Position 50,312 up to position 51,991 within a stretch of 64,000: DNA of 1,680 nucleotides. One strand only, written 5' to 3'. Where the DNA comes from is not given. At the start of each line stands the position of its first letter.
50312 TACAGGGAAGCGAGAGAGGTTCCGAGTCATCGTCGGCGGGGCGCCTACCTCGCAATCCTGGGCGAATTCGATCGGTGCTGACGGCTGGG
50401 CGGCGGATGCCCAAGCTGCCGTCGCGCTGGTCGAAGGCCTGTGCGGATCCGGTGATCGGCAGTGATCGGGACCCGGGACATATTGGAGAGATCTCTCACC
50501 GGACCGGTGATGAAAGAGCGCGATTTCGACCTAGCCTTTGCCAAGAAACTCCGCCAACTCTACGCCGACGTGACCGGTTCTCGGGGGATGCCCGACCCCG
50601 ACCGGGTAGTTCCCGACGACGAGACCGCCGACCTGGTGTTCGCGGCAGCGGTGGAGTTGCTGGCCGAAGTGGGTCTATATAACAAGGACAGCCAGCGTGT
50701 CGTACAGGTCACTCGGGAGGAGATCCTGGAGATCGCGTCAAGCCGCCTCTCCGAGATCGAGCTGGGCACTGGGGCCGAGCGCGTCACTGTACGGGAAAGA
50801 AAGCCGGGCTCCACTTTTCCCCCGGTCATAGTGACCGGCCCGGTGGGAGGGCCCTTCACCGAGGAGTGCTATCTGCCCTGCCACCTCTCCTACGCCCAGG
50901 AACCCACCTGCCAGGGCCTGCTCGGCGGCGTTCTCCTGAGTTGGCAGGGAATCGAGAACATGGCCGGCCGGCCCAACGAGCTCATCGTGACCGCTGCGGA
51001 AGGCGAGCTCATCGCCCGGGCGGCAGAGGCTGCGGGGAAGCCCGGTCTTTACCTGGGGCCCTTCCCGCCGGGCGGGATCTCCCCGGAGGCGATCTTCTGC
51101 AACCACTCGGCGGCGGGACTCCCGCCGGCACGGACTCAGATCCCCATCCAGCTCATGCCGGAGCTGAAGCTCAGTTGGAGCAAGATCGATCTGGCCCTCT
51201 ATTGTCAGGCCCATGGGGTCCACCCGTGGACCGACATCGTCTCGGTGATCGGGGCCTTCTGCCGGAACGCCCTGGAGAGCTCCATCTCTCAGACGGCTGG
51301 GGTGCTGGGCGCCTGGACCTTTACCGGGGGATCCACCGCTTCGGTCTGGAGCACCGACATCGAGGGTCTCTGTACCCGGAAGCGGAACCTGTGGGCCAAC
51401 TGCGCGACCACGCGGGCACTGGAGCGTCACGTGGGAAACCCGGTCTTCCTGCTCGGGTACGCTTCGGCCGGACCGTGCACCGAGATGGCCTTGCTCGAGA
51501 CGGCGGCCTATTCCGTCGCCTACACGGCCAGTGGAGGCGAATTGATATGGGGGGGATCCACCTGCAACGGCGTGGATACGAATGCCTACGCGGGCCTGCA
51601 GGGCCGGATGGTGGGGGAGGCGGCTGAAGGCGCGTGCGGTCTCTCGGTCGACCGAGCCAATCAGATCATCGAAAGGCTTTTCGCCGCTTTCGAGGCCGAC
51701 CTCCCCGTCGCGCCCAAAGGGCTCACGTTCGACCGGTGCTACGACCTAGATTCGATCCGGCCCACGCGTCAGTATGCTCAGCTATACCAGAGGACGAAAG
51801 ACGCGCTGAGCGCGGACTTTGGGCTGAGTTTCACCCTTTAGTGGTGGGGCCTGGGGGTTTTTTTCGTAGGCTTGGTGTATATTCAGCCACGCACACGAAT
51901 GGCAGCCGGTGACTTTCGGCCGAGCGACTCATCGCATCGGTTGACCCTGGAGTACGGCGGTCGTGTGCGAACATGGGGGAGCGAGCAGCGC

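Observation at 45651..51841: Non-pyrrolysine MtmB-family methyltransferase and corrinoid protein translationally coupled to a cytoplasm-facing DmsC-A-B-type molybdoenzyme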

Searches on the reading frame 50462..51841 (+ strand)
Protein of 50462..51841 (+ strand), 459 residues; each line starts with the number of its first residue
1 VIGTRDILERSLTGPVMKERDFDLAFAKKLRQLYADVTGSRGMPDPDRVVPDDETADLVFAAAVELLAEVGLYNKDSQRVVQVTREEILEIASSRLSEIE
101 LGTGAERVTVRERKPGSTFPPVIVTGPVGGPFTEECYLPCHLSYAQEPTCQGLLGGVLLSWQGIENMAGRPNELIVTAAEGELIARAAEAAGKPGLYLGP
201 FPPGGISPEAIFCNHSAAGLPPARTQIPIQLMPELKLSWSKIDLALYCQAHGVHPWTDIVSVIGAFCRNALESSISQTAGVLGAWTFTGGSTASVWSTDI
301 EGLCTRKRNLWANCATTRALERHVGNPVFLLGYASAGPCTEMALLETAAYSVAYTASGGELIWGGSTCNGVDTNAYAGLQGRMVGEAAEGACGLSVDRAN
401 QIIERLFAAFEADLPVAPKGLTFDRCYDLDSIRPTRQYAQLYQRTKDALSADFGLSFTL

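Call 4: search_protein_families(library=pfam, proteins=[window:50462-51841:+], max_evalue=0.01)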
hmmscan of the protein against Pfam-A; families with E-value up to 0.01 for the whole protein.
window:50462-51841:+ (459 aa): 1 family
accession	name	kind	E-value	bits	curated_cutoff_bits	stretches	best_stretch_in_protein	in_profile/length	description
PF05369.18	MtmB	-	2.9e-78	264.2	25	1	6-450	5-446/450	Monomethylamine methyltransferase MtmB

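Call 6: find_encoding_contigs(protein=window:50462-51841:+, flank=10000, max_places=6)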
Protein window:50462-51841:+ (459 aa): no gene with exactly this product is on record in the collection.

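Call 12: find_homologous_proteins(query=window:50462-51838:+, max_evalue=1e-10)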
Query window:50462-51838:+ (459 aa): 44 proteins with E <= 1e-10 among 8000 candidates.
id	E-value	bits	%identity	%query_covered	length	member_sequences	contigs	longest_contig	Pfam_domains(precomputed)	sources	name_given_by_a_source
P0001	1.2e-287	972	92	100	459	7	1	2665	PF05369.19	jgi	jgi:methylamine--corrinoid protein Co-methyltransferase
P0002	2.1e-279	945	93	96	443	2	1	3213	PF05369.19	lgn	-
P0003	8.8e-268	907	85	100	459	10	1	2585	PF05369.19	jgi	jgi:methylamine---corrinoid protein Co-methyltransferase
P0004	1.9e-263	893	84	100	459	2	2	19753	PF05369.19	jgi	jgi:methylamine--corrinoid protein Co-methyltransferase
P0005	6.2e-263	891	84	100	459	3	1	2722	PF05369.19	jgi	jgi:methylamine--corrinoid protein Co-methyltransferase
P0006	4.5e-260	881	84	100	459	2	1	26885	PF05369.19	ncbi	ncbi:MAG: monomethylamine:corrinoid methyltransferase [bacterium]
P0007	2.2e-247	840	79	100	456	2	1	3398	PF05369.19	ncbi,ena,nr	ncbi:MAG TPA: monomethylamine:corrinoid methyltransferase [Thermoleophilia bacterium]|nr:monomethyla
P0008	1.1e-239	814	78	100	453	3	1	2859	PF05369.19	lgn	-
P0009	2.2e-239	813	77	100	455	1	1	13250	PF05369.19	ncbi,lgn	-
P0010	4.0e-235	799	74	100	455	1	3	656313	PF05369.19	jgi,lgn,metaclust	metaclust:\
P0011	2.4e-225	767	72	100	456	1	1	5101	PF05369.19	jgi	jgi:methylamine---corrinoid protein Co-methyltransferase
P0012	2.7e-225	767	73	99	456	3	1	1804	PF05369.19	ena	-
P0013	4.9e-224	763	75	96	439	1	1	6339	PF05369.19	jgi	jgi:methylamine--corrinoid protein Co-methyltransferase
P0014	2.0e-220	751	70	100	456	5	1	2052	PF05369.19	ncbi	-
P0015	4.6e-220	750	70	100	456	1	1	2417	PF05369.19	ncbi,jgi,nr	ncbi:MAG: monomethylamine:corrinoid methyltransferase [Deltaproteobacteria bacterium]|nr:monomethyla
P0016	1.1e-213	728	67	100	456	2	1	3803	PF05369.19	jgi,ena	-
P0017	7.7e-211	719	70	96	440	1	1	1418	PF05369.19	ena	-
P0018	1.7e-210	718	77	86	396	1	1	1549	PF05369.19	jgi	jgi:methylamine--corrinoid protein Co-methyltransferase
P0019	2.7e-190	651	62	100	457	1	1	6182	PF05369.19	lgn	-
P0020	1.9e-177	609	79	72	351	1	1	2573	PF05369.19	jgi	jgi:hypothetical protein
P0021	1.5e-170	586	57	96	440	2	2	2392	PF05369.19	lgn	-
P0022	6.9e-156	538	76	66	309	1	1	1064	PF05369.19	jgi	jgi:methylamine--corrinoid protein Co-methyltransferase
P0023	3.4e-87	312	37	100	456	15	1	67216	PF05369.19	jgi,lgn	jgi:methylamine--corrinoid protein Co-methyltransferase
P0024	6.6e-87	311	37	98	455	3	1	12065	PF05369.19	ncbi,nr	ncbi:MAG: monomethylamine:corrinoid methyltransferase [Actinobacteria bacterium]|nr:monomethylamine:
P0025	3.8e-63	232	34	98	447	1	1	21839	PF05369.19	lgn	-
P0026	4.5e-53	199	30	98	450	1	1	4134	PF05369.19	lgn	-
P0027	1.3e-51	194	31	97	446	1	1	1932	PF05369.19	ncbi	-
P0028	9.9e-49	185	29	95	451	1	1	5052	PF05369.19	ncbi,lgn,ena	-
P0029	1.0e-48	185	29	98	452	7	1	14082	PF05369.19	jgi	jgi:methylamine--corrinoid protein Co-methyltransferase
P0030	5.7e-48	182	29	98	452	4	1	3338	PF05369.19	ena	-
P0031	8.2e-48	182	30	98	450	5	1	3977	PF05369.19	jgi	jgi:methylamine--corrinoid protein Co-methyltransferase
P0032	2.4e-47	180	30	95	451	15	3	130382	PF05369.19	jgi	jgi:methylamine--corrinoid protein Co-methyltransferase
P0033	8.0e-47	178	28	98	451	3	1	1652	PF05369.19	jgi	jgi:methylamine--corrinoid protein Co-methyltransferase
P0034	3.6e-46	176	29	98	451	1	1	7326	PF05369.19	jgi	jgi:methylamine--corrinoid protein Co-methyltransferase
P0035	6.2e-46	176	29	96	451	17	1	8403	PF05369.19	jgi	jgi:methylamine--corrinoid protein Co-methyltransferase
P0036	8.0e-46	175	28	98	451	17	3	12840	PF05369.19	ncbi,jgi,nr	ncbi:MAG: monomethylamine:corrinoid methyltransferase [Deltaproteobacteria bacterium]|nr:monomethyla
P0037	1.1e-45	175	28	98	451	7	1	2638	PF05369.19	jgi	jgi:methylamine--corrinoid protein Co-methyltransferase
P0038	2.8e-44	170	29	96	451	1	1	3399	PF05369.19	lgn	-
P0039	1.4e-41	161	30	98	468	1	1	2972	PF05369.19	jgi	jgi:methylamine---corrinoid protein Co-methyltransferase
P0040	3.0e-40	157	27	98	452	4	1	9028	PF05369.19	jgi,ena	-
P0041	5.4e-33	133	27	100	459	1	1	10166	PF05369.19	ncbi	-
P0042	1.6e-32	131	27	100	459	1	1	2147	PF05369.19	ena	-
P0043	6.8e-31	126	27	100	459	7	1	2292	PF05369.19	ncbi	-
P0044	2.0e-30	124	26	97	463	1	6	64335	PF05369.19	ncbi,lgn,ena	-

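Call 13: find_encoding_contigs(protein=P0010, flank=10000, max_places=3)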
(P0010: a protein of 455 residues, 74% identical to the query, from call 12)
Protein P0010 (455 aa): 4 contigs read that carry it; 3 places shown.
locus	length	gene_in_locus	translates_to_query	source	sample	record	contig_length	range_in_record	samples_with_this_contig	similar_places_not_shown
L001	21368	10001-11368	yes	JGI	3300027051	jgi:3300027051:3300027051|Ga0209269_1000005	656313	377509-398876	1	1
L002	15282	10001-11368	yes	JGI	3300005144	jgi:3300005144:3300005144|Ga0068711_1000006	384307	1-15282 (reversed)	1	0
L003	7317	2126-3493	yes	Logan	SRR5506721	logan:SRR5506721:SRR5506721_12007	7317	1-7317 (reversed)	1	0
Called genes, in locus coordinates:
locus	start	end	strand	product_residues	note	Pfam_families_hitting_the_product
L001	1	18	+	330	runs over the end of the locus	PF04199:Cyclase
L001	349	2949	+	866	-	PF21423:AhtL-like_1st, PF00384:Molybdopterin, PF01568:Molydop_binding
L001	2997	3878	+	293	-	PF13247:Fer4_11, PF13620:CarboxypepD_reg (weak)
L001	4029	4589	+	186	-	PF02525:Flavodoxin_2, PF03358:FMN_red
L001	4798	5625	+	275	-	PF09339:HTH_IclR, PF01978:TrmB (weak), PF01614:IclR_C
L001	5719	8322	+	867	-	PF21423:AhtL-like_1st, PF00384:Molybdopterin, PF01568:Molydop_binding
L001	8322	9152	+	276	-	PF12837:Fer4_6 (faint), PF12838:Fer4_7 (faint), PF13187:Fer4_9 (faint), PF13247:Fer4_11, PF13237:Fer4_10 (weak), PF13620:CarboxypepD_reg, PF13715:CarbopepD_reg_2 (weak)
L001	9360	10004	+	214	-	PF02607:B12-binding_2, PF02310:B12-binding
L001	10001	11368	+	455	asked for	PF05369:MtmB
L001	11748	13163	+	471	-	PF10518:TAT_signal (faint), PF13458:Peripla_BP_6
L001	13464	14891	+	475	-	PF13458:Peripla_BP_6, PF13433:Peripla_BP_5 (faint)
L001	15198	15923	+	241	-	PF00005:ABC_tran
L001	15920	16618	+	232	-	PF00005:ABC_tran, PF13304:AAA_21 (faint)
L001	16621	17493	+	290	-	PF02653:BPD_transp_2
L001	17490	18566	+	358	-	PF02653:BPD_transp_2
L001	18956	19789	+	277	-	PF13292:DXP_synthase_N, PF00456:Transketolase_N, PF00676:E1_dh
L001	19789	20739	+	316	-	PF02779:Transket_pyr, PF02780:Transketolase_C, PF22613:Transketolase_C_1 (weak)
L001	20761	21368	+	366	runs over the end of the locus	PF02633:Creatininase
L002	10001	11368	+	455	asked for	PF05369:MtmB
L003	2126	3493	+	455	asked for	PF05369:MtmB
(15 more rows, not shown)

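Call 14: find_encoding_contigs(protein=P0006, flank=10000, max_places=2)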
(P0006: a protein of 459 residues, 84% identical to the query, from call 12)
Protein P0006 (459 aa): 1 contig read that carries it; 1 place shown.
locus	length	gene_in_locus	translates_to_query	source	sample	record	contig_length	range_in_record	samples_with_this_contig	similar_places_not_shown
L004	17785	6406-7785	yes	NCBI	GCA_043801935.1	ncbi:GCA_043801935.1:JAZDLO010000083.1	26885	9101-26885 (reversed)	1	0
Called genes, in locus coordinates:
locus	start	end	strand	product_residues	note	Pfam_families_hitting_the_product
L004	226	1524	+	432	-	PF01946:Thi4 (weak), PF07992:Pyr_redox_2 (faint), PF01266:DAO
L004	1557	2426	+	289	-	PF04976:DmsC (weak)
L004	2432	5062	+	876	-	PF04879:Molybdop_Fe4S4 (weak), PF00384:Molybdopterin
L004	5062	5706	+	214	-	PF13237:Fer4_10 (weak), PF13247:Fer4_11, PF12838:Fer4_7, PF12837:Fer4_6, PF13237:Fer4_10, PF00037:Fer4, PF13187:Fer4_9, PF13247:Fer4_11, +2 more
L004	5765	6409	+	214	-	PF02607:B12-binding_2, PF02310:B12-binding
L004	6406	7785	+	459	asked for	PF05369:MtmB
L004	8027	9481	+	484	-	PF13433:Peripla_BP_5 (faint), PF13458:Peripla_BP_6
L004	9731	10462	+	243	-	PF00005:ABC_tran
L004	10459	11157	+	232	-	PF13555:AAA_29 (faint), PF00005:ABC_tran, PF13304:AAA_21 (faint)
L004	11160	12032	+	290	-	PF02653:BPD_transp_2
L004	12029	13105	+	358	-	PF02653:BPD_transp_2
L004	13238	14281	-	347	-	PF00365:PFK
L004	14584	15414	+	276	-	PF00456:Transketolase_N, PF13292:DXP_synthase_N, PF00676:E1_dh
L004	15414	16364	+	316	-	PF02779:Transket_pyr, PF02780:Transketolase_C, PF22613:Transketolase_C_1 (weak)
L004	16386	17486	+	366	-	PF02633:Creatininase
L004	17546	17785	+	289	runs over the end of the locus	PF09339:HTH_IclR, PF01614:IclR_C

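Call 15: find_encoding_contigs(protein=P0004, flank=10000, max_places=2)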
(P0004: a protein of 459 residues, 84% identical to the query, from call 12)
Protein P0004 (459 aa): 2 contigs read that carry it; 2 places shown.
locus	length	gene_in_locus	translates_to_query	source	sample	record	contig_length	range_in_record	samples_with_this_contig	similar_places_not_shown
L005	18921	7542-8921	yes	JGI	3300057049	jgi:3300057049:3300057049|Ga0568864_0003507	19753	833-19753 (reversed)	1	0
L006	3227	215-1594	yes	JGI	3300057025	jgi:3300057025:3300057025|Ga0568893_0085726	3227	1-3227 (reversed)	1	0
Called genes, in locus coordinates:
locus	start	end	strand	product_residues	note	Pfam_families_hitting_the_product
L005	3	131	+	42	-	?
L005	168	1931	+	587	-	PF01979:Amidohydro_1, PF07969:Amidohydro_3 (weak), PF13382:Adenine_deam_C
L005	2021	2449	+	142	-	PF01042:Ribonuc_L-PSP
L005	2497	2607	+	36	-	-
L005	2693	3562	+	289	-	-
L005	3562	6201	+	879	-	PF04879:Molybdop_Fe4S4, PF00384:Molybdopterin, PF01568:Molydop_binding (weak)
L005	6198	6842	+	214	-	PF12838:Fer4_7 (weak), PF13247:Fer4_11, PF12838:Fer4_7, PF12797:Fer4_2 (weak), PF12837:Fer4_6 (weak), PF13237:Fer4_10 (weak), PF00037:Fer4, PF13247:Fer4_11, +3 more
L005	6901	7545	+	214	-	PF02607:B12-binding_2 (weak), PF02310:B12-binding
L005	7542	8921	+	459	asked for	PF05369:MtmB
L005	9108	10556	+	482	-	PF13458:Peripla_BP_6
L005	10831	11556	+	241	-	PF00005:ABC_tran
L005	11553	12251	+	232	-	PF13555:AAA_29 (faint), PF00005:ABC_tran, PF13304:AAA_21 (faint)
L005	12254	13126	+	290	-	PF02653:BPD_transp_2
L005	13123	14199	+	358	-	PF02653:BPD_transp_2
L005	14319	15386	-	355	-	PF00365:PFK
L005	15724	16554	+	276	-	PF00456:Transketolase_N, PF13292:DXP_synthase_N (weak), PF00676:E1_dh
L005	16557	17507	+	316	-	PF02779:Transket_pyr, PF02780:Transketolase_C, PF22613:Transketolase_C_1 (weak)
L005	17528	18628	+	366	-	PF02633:Creatininase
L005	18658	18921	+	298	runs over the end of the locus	PF09339:HTH_IclR, PF01614:IclR_C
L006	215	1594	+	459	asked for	PF05369:MtmB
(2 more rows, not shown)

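Call 22: search_solved_structures(query=window:50462-51838:+, max_evalue=0.001, show_alignments=2)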
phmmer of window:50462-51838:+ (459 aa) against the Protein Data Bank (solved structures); distinct sequences matched with E-value up to 0.001: 2.
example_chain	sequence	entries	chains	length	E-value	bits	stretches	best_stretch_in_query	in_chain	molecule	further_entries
1l2q_A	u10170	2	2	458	1e-56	196.1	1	6-456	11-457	monomethylamine methyltransferase | Monomethylamine methyltransferase mtmB1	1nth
1tv2_A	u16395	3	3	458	1.1e-56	196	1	6-456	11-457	Monomethylamine methyltransferase mtmB1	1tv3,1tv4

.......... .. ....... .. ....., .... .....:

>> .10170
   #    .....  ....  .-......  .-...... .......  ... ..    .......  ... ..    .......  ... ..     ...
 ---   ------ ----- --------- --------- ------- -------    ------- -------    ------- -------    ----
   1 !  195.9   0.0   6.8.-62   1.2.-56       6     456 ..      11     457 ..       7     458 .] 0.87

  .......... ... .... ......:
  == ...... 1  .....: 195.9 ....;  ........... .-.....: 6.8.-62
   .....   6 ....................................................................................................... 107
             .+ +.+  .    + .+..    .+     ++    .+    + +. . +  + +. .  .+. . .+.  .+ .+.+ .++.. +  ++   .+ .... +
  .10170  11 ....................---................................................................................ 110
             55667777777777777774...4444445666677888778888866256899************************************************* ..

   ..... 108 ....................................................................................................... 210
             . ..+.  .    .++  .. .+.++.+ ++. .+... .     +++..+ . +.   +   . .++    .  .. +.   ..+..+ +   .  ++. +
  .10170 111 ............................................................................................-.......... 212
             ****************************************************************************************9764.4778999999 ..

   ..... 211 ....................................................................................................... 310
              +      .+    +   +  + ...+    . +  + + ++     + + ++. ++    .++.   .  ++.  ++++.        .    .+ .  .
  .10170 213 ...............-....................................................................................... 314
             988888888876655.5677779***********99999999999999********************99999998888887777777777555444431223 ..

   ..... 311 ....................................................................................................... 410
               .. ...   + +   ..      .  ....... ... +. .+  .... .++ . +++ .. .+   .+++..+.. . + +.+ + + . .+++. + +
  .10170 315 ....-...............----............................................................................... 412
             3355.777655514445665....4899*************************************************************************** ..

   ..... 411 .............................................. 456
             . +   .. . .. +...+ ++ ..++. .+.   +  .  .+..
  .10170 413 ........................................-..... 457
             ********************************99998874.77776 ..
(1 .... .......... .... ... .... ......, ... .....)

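Call 23: search_protein_families(library=ncbifam, proteins=[window:50462-51838:+], max_evalue=0.00001)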
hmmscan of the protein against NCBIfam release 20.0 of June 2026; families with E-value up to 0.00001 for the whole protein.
window:50462-51838:+ (459 aa): 0 families

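Call 27: find_related_loci(query=A2, collection=genome_contigs, flank=10000)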
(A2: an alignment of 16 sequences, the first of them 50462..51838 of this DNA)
Query A2 (459 aa) in genome_contigs; peptide patterns used: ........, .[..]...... (x = any residue, [..] = any of these).
54 stretches matched a pattern; 4 encode a relative of the query (tblastn E <= 1e-3); 4 distinct loci.
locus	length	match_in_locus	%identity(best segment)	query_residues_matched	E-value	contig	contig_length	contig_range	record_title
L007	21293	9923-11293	93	1-457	0e+0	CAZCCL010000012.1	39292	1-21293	MAG TPA_asm: uncultured Gaiellales bacterium isolate SRP185410_co2_381 genome assembly, contig: NODE_1028_length_39292_c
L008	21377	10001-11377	85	1-459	0e+0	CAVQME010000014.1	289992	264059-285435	MAG: uncultured Actinomycetes bacterium isolate MFD00032.bin.1.257 genome assembly, contig: contig_9683, whole genome sh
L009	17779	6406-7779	84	1-458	0e+0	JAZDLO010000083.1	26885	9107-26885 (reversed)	MAG: bacterium isolate MEGAHIT-group-0.602 k141_16160351, whole genome shotgun sequence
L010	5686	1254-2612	78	1-457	0e+0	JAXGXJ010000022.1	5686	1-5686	MAG: Thermoleophilia bacterium isolate AnMBR.bin488 bin488_22, whole genome shotgun sequence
